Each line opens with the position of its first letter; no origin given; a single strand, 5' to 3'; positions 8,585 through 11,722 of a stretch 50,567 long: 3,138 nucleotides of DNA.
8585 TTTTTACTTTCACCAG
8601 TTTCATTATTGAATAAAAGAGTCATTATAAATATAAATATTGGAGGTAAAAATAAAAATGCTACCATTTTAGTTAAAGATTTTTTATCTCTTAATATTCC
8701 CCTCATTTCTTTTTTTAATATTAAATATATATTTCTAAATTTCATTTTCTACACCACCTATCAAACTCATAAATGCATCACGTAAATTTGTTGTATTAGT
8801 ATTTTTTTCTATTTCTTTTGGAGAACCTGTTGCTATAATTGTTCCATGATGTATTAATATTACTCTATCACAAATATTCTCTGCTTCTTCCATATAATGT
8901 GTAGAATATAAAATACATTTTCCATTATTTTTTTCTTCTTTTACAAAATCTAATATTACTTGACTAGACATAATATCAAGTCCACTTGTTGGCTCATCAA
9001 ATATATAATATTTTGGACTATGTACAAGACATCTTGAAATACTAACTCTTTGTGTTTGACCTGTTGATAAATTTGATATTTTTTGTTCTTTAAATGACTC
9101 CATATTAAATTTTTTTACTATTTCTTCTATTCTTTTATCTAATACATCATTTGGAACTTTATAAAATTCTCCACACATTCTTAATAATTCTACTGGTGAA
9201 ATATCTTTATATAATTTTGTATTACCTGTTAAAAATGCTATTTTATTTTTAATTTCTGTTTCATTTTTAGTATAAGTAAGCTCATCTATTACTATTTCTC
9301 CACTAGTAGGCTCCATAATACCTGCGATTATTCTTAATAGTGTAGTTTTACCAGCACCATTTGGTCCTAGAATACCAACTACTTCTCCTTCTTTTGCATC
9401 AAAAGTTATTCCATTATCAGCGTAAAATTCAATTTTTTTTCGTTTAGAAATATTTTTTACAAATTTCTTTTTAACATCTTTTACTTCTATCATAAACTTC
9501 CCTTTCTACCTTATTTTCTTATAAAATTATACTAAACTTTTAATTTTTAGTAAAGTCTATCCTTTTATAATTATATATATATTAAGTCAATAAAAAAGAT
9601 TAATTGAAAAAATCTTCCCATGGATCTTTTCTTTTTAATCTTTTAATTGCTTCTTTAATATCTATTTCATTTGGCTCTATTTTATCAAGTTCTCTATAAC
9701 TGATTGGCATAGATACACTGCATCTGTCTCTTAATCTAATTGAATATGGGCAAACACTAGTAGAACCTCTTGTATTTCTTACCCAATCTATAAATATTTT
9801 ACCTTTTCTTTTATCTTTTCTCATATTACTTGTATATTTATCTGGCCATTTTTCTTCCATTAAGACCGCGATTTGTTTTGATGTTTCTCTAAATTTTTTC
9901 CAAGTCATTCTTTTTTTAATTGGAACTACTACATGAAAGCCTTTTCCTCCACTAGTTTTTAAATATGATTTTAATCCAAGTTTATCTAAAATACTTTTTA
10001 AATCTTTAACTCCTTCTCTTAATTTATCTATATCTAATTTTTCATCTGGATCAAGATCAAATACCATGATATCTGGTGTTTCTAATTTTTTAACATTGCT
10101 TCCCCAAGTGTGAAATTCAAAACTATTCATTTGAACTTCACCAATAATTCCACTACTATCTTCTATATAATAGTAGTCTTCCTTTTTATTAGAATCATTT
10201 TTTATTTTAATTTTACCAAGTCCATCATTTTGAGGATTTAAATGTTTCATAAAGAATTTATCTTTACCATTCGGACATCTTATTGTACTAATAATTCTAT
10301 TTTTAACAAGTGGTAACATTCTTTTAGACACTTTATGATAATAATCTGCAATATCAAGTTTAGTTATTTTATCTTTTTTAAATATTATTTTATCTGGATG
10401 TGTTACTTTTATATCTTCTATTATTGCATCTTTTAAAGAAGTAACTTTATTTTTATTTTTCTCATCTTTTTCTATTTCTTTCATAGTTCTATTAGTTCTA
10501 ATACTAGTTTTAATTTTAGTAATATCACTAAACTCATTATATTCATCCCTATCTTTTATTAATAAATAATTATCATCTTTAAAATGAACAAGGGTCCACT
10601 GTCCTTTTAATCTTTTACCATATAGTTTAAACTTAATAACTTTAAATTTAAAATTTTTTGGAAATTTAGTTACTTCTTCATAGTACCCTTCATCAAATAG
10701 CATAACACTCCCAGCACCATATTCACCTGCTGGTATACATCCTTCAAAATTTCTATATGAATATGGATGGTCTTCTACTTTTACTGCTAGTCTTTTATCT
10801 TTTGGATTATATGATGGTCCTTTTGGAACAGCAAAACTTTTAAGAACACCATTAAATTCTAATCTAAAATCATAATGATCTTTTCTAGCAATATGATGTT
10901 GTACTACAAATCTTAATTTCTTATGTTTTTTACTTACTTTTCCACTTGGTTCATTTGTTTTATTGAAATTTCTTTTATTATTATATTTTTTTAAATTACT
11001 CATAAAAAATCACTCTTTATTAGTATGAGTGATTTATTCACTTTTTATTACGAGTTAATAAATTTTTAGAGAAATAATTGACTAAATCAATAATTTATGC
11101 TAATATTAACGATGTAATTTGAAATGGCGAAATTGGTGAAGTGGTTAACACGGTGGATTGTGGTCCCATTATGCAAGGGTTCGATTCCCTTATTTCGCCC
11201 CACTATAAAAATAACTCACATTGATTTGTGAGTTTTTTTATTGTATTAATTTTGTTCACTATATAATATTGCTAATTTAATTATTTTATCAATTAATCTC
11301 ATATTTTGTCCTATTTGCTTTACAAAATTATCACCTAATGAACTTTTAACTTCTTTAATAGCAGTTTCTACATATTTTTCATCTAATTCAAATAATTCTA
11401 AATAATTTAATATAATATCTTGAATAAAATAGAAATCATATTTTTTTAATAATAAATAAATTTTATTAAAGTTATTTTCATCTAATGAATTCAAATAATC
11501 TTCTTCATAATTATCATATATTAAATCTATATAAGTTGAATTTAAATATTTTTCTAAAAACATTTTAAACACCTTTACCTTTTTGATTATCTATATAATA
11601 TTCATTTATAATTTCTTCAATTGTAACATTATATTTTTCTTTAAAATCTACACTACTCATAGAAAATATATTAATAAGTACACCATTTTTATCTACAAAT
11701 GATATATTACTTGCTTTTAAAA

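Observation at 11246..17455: Uncharacterised helicase-centred gene island downstream of tRNA-His: candidate novel (defence-like?) module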

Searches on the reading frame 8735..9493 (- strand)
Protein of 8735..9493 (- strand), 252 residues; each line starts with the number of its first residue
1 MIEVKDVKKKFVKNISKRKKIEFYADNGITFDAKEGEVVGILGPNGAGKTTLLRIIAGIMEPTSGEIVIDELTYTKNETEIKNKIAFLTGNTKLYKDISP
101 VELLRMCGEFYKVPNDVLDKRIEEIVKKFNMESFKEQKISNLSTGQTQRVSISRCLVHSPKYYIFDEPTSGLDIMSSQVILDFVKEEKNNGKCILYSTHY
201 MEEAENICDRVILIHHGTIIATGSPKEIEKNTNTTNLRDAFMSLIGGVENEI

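Call 88: search_protein_families(library=pfam, proteins=[window:8735-9493:-], max_evalue=0.001)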
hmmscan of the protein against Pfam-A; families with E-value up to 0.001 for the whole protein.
window:8735-9493:- (252 aa): 4 families
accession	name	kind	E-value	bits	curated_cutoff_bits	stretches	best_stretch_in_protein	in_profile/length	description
PF00005.33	ABC_tran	-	1.4e-32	113.6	25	1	27-170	2-137/137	ABC transporter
PF13304.12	AAA_21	-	1.5e-07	32.2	27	1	39-87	2-60/304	AAA domain, putative AbiEii toxin, Type IV TA system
PF02463.25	SMC_N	-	5.3e-05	23.2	40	1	26-205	15-206/220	RecF/RecN/SMC N terminal domain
PF13476.12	AAA_23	-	0.00024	22.2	27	1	23-63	17-46/201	AAA domain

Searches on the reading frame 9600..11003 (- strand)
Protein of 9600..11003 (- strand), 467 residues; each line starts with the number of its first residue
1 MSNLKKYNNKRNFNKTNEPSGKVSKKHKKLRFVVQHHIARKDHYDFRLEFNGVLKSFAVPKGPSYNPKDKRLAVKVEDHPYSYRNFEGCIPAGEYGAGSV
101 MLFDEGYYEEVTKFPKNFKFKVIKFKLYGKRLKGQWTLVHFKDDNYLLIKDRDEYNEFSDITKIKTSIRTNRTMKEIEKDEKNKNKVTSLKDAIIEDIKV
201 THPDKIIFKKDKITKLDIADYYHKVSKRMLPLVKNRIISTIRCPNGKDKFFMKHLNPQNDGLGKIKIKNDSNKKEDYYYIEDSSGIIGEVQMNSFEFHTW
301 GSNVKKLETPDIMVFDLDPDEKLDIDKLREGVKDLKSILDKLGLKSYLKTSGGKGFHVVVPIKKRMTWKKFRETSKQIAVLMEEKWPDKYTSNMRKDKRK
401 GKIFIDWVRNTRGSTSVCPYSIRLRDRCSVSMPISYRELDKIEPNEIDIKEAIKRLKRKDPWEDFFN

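Call 28: find_encoding_contigs(protein=window:9600-11003:-, flank=10000, max_places=6)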
Protein window:9600-11003:- (467 aa): no gene with exactly this product is on record in the collection.

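Call 75: find_related_loci(query=window:9600-11003:-, collection=metagenome_contigs, flank=10000)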
Query window:9600-11003:- (467 aa) in metagenome_contigs; peptide patterns used: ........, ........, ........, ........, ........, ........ (x = any residue, [..] = any of these).
600 stretches matched a pattern (row limit reached: there are more); 282 encode a relative of the query (tblastn E <= 1e-3); the best 80 are kept; 80 distinct loci.
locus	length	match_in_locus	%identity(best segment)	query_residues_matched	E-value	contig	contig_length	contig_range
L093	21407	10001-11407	64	3-466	0e+0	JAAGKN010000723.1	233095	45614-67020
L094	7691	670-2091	60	1-467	0e+0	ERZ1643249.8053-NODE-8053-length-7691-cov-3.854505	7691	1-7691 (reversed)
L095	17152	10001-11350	61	4-465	0e+0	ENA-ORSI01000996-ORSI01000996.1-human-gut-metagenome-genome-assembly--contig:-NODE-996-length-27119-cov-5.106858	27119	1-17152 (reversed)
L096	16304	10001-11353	61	4-467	0e+0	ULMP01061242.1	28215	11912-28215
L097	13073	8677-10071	54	1-466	1e-168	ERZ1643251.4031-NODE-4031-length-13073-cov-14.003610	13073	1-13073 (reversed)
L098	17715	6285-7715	55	4-467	1e-167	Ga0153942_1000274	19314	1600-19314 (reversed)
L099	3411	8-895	56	158-465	4e-117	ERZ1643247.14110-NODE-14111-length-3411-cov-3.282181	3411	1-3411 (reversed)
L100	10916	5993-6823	58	192-466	2e-109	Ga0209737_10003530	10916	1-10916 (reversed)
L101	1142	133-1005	54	174-467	1e-118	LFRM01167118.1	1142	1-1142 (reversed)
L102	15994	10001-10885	54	175-467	7e-108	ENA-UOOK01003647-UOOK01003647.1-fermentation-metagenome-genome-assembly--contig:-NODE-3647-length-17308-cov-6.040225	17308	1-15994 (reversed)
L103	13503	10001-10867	54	178-467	5e-106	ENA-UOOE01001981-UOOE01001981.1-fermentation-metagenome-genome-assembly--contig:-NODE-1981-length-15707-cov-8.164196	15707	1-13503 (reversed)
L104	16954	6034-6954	53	167-466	3e-106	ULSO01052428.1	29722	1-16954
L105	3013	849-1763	55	167-466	1e-108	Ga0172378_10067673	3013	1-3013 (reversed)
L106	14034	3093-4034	50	167-467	7e-105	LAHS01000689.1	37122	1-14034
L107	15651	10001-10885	54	171-467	7e-105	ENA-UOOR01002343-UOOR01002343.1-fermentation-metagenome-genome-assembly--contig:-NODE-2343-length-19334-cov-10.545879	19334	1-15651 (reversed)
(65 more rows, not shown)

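Call 88: search_protein_families(library=pfam, proteins=[window:9600-11003:-], max_evalue=0.001)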
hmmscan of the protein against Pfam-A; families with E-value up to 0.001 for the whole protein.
window:9600-11003:- (467 aa): 3 families
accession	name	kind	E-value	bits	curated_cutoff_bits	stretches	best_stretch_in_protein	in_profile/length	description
PF21686.3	LigD_Prim-Pol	-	1.8e-80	270.6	27.4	1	214-462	1-254/254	LigD, primase-polymerase domain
PF13298.12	LigD_N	-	1.6e-39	134.8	31.1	1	35-139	1-106/107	DNA Ligase D 3'-phosphoesterase domain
PF01896.25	DNA_primase_S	-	0.00018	22.4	26.8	1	315-431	1-158/163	DNA primase small subunit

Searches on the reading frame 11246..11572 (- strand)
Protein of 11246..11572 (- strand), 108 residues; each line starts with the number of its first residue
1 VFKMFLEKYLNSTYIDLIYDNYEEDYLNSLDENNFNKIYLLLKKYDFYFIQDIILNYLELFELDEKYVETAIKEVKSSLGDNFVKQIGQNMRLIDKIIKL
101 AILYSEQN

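Call 4: search_protein_families(library=pfam, proteins=[window:11246-11572:-], max_evalue=0.1)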
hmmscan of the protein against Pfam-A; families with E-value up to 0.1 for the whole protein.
window:11246-11572:- (108 aa): 2 families
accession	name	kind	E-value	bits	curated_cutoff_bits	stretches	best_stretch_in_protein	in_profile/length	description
PF03759.18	PRONE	-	0.036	13.4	27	1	57-107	192-242/361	PRONE (Plant-specific Rop nucleotide exchanger)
PF22662.2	Csa3_N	-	0.088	13.3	27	0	50-106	52-112/120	Csa3 CRISPR-associated Rossmann-like domain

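Call 5: search_protein_families(library=padloc, proteins=[window:11246-11572:-], max_evalue=0.1)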
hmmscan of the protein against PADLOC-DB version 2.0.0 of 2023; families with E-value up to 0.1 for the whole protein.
window:11246-11572:- (108 aa): 0 families

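Call 6: search_protein_families(library=ncbifam, proteins=[window:11246-11572:-], max_evalue=0.1)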
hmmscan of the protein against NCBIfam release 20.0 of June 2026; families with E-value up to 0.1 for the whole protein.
window:11246-11572:- (108 aa): 1 family
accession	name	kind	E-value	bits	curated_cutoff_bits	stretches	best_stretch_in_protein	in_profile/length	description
TIGR01145.1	ATP_synt_delta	equivalog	0.0075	16.5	57.5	1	28-100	63-136/172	ATP synthase F1 subunit delta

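Call 8: search_protein_families(library=phrogs, proteins=[window:11246-11572:-], max_evalue=0.1)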
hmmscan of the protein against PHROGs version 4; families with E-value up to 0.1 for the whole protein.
window:11246-11572:- (108 aa): 2 families
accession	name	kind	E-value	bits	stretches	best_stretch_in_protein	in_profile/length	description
phrog_15920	-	unknown function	0.018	16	1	8-84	51-122/201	-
phrog_37853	-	unknown function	0.078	13.9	0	61-106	12-56/124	-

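Call 52: search_solved_structures(query=A3, max_evalue=10)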
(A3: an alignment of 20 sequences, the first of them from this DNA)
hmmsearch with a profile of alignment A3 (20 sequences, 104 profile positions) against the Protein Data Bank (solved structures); distinct sequences matched with E-value up to 10: 4.
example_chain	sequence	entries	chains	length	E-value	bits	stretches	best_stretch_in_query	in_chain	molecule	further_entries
6kta_A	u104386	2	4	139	0.35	14.5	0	44-91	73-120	HTH-type transcriptional regulator MntR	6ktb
8fmw_H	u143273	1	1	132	0.46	14.1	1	12-54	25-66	30S ribosomal protein S8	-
4xoh_C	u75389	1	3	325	0.48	14.1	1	15-76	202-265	Division mal foutue 1 protein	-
4aaa_A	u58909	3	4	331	0.53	13.9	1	20-84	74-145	CYCLIN-DEPENDENT KINASE-LIKE 2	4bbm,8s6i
